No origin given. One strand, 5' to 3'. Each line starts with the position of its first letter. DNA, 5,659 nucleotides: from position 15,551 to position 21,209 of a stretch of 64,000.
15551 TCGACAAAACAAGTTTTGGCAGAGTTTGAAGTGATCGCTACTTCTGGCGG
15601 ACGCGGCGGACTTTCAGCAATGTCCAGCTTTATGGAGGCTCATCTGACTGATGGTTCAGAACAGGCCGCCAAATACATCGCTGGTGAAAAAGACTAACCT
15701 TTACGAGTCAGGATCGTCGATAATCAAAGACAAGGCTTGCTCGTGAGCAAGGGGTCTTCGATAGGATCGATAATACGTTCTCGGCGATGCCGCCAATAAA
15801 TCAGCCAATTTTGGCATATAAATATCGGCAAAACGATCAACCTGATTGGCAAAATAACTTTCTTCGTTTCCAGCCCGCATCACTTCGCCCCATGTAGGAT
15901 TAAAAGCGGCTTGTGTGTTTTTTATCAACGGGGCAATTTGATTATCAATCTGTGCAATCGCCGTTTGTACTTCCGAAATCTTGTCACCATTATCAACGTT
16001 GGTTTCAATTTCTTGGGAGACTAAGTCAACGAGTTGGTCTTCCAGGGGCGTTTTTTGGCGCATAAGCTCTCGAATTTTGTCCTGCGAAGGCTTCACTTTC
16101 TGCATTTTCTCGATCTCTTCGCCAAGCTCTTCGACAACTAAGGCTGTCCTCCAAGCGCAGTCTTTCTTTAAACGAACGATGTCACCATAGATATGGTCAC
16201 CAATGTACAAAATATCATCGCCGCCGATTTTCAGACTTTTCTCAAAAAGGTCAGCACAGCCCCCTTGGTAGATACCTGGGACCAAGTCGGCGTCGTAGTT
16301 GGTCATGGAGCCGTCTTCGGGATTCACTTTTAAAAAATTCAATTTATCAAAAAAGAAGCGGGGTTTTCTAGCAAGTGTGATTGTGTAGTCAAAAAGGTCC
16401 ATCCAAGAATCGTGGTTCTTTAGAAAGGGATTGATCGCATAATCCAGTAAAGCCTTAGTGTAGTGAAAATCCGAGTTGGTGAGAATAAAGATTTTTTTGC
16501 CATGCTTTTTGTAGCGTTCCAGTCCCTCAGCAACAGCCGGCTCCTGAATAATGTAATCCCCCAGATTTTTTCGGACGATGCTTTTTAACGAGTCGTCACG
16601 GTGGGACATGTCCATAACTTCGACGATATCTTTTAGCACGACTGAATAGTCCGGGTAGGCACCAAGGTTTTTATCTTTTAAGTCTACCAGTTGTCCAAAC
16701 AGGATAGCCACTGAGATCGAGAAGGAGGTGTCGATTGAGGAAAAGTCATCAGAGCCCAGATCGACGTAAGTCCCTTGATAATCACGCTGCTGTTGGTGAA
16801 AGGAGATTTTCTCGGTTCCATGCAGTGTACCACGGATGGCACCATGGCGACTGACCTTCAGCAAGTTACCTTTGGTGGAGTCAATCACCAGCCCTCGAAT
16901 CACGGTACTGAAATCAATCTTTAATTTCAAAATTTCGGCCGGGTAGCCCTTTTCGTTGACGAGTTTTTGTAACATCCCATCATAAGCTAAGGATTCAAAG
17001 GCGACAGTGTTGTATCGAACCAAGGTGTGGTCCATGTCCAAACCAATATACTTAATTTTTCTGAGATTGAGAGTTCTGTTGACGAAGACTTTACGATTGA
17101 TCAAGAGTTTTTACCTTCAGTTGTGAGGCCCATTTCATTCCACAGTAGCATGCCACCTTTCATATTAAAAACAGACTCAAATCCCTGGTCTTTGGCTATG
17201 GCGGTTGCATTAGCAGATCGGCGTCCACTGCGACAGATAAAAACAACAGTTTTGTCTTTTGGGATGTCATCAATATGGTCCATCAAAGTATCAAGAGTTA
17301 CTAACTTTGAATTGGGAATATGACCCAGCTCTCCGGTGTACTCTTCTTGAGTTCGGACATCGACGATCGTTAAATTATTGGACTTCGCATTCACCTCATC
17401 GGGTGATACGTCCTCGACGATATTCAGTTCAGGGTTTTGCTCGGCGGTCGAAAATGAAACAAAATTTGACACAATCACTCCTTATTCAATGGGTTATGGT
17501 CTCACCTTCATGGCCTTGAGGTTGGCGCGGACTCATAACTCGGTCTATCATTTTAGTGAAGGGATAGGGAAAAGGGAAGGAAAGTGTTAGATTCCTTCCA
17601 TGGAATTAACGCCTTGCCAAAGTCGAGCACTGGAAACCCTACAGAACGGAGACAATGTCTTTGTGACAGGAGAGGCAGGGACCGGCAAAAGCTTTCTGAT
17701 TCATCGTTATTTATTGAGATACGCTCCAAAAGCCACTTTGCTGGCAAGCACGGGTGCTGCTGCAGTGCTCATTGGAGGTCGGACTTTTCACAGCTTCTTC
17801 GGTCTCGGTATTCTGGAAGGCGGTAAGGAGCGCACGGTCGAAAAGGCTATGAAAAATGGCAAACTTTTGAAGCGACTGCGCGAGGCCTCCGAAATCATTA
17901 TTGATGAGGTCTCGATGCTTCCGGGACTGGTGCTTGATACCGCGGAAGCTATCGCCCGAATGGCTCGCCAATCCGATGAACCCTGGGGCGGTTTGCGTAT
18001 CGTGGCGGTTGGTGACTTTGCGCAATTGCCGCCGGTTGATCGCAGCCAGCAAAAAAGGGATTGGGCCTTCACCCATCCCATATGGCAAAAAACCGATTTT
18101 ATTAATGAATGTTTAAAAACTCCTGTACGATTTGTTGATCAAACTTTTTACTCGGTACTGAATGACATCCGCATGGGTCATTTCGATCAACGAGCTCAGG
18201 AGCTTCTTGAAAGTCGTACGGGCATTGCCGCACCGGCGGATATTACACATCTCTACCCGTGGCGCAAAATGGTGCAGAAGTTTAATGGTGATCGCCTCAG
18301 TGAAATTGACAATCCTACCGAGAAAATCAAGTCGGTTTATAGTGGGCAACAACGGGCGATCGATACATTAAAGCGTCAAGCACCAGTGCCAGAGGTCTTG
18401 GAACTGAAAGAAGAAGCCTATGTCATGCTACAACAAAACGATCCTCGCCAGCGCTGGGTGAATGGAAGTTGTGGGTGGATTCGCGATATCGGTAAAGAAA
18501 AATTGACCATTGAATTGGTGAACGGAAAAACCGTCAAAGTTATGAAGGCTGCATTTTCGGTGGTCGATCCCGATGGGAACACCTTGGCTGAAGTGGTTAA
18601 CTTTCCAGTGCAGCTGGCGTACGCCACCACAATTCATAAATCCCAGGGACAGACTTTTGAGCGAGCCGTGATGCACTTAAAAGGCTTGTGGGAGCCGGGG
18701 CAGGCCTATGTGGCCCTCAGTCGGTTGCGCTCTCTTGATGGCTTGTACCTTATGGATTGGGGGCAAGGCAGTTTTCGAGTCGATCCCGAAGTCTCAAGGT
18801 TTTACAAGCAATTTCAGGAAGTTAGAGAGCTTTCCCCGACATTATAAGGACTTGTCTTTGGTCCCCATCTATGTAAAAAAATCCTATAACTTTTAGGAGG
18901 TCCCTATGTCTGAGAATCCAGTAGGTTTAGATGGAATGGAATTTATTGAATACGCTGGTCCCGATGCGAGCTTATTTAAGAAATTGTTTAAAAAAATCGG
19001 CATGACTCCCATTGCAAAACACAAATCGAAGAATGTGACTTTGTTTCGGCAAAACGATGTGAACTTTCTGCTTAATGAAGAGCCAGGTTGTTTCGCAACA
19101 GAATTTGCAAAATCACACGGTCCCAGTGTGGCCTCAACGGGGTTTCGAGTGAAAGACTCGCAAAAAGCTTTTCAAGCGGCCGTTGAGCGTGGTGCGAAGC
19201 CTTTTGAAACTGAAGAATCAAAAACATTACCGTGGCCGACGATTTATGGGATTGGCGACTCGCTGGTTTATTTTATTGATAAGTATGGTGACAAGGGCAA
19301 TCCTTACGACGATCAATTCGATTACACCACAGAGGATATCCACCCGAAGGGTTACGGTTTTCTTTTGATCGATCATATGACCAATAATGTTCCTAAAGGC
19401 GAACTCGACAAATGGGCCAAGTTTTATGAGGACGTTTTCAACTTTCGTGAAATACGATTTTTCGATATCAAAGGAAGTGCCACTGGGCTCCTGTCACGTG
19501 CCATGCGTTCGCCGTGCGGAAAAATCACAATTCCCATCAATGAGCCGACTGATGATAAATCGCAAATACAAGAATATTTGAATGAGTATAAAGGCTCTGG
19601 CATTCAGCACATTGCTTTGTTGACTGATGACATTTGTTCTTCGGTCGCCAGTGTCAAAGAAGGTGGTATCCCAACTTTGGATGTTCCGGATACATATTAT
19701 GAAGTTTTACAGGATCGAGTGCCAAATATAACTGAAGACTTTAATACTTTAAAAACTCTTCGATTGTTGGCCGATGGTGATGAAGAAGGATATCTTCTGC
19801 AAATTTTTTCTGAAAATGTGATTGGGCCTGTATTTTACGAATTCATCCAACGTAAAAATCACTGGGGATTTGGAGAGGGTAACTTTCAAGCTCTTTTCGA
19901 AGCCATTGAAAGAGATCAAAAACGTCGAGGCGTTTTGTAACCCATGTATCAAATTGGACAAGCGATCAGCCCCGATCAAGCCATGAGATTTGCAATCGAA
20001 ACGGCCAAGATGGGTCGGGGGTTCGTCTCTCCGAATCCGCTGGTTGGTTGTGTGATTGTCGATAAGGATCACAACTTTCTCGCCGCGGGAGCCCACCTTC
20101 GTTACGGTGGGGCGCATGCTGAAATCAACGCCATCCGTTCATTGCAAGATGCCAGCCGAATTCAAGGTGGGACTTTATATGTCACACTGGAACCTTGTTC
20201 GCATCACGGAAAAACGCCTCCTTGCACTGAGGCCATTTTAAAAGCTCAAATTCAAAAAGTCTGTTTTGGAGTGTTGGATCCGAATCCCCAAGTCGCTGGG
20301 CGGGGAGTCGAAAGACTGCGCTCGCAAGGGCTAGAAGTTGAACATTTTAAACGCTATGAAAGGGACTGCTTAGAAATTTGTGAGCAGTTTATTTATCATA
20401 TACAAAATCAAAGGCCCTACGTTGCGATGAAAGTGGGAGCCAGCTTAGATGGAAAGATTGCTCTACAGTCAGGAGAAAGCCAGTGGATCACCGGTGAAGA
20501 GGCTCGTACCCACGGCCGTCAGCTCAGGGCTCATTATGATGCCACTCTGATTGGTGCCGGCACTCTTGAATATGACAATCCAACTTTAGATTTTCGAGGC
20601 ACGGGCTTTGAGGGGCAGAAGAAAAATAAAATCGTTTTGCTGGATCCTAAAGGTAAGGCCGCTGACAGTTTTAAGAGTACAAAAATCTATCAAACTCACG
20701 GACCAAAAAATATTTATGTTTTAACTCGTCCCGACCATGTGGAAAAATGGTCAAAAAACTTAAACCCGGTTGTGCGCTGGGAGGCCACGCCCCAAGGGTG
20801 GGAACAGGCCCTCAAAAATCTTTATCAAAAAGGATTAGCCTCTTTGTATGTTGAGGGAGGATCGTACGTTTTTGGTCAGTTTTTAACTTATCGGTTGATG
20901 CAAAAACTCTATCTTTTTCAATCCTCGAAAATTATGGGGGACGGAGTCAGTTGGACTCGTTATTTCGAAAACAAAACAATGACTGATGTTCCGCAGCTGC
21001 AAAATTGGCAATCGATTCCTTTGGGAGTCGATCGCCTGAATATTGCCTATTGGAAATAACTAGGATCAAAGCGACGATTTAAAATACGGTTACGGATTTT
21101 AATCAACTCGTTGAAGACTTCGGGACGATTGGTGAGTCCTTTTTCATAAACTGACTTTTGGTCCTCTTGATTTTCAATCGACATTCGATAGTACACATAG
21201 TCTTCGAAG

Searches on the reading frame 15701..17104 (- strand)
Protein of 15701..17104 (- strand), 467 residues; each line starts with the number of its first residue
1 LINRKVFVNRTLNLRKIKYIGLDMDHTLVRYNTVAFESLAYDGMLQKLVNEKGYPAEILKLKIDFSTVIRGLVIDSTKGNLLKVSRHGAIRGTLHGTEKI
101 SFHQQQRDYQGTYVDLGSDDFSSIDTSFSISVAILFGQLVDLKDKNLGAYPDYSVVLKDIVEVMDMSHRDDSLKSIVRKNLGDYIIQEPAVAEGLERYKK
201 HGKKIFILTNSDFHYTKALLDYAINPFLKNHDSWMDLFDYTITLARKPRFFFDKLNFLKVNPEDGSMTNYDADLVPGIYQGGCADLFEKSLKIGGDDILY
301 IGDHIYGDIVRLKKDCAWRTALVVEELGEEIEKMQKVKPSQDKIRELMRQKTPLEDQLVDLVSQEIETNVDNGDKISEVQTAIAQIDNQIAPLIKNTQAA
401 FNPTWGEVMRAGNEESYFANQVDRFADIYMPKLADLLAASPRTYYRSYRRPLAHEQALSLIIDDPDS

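Call 58: search_protein_families(library=pfam, proteins=[window:15701-17104:-], max_evalue=0.00001)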
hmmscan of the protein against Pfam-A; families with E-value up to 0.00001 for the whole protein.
window:15701-17104:- (467 aa): 1 family
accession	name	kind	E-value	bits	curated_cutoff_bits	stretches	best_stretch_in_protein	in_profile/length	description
PF05761.20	5_nucleotid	-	3.5e-144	481.6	28.5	1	6-456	1-459/460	5' nucleotidase family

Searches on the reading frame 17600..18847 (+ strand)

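Call 58: search_protein_families(library=pfam, proteins=[window:17600-18847:+], max_evalue=0.00001)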
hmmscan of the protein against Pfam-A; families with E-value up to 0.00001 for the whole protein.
window:17600-18847:+ (415 aa): 3 families
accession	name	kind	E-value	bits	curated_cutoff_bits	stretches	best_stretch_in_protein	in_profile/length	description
PF05970.20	PIF1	-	4.9e-29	102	25.9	1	15-195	20-217/223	PIF1-like helicase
PF13604.12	AAA_30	-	4.8e-10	39.9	27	1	3-203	2-180/191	AAA domain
PF13245.12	AAA_19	-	6.2e-10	39.8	25.1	1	7-146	1-132/134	AAA domain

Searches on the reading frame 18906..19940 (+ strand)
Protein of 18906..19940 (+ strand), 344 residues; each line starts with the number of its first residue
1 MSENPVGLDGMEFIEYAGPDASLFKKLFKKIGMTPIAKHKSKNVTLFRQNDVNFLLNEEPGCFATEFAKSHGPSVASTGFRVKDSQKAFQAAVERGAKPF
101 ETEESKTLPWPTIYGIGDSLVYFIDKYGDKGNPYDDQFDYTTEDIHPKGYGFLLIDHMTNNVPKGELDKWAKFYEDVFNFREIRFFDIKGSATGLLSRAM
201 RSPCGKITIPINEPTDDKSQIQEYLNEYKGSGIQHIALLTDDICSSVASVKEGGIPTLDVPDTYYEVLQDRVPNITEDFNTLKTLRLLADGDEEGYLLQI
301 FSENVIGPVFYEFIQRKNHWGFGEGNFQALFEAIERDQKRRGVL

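Call 58: search_protein_families(library=pfam, proteins=[window:18906-19940:+], max_evalue=0.00001)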
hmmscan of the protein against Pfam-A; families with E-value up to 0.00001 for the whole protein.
window:18906-19940:+ (344 aa): 3 families
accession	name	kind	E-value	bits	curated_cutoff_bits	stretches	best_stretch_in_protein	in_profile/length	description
PF14696.12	Glyoxalase_5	-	3.9e-49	166.8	27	1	3-138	2-138/139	Hydroxyphenylpyruvate dioxygenase, HPPD, N-terminal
PF00903.31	Glyoxalase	-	1.5e-12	48.4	20.6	1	155-265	2-103/121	Glyoxalase/Bleomycin resistance protein/Dioxygenase superfamily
PF13669.12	Glyoxalase_4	-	3.6e-11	43.8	27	0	167-259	10-95/109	Glyoxalase/Bleomycin resistance protein/Dioxygenase superfamily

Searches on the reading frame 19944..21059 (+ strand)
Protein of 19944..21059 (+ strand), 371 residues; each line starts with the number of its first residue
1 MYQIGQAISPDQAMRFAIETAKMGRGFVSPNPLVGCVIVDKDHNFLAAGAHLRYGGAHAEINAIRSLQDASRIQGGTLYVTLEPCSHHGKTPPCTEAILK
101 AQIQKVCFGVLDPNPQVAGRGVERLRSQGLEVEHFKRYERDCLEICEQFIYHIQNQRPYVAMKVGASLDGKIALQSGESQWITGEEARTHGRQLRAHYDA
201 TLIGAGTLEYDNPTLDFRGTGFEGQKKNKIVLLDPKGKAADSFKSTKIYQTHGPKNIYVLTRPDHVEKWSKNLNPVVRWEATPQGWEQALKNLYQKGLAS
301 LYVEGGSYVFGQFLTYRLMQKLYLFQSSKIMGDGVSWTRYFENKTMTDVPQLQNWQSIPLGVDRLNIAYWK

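Call 58: search_protein_families(library=pfam, proteins=[window:19944-21059:+], max_evalue=0.00001)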
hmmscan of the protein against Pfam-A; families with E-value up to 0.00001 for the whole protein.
window:19944-21059:+ (371 aa): 4 families
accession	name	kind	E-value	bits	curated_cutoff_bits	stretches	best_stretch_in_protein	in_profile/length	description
PF01872.23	RibD_C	-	1.7e-28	100.3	24.1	1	158-347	1-179/197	RibD C-terminal domain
PF00383.29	dCMP_cyt_deam_1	-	1.1e-18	67.5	25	1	11-109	5-101/102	Cytidine and deoxycytidylate deaminase zinc-binding region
PF14437.12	MafB19-deam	-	1.6e-11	44.7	27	1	32-151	23-139/142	MafB19-like deaminase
PF18785.7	Inv-AAD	-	4.6e-08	33.4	26.5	1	75-146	53-128/129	Invertebrate-AID/APOBEC-deaminase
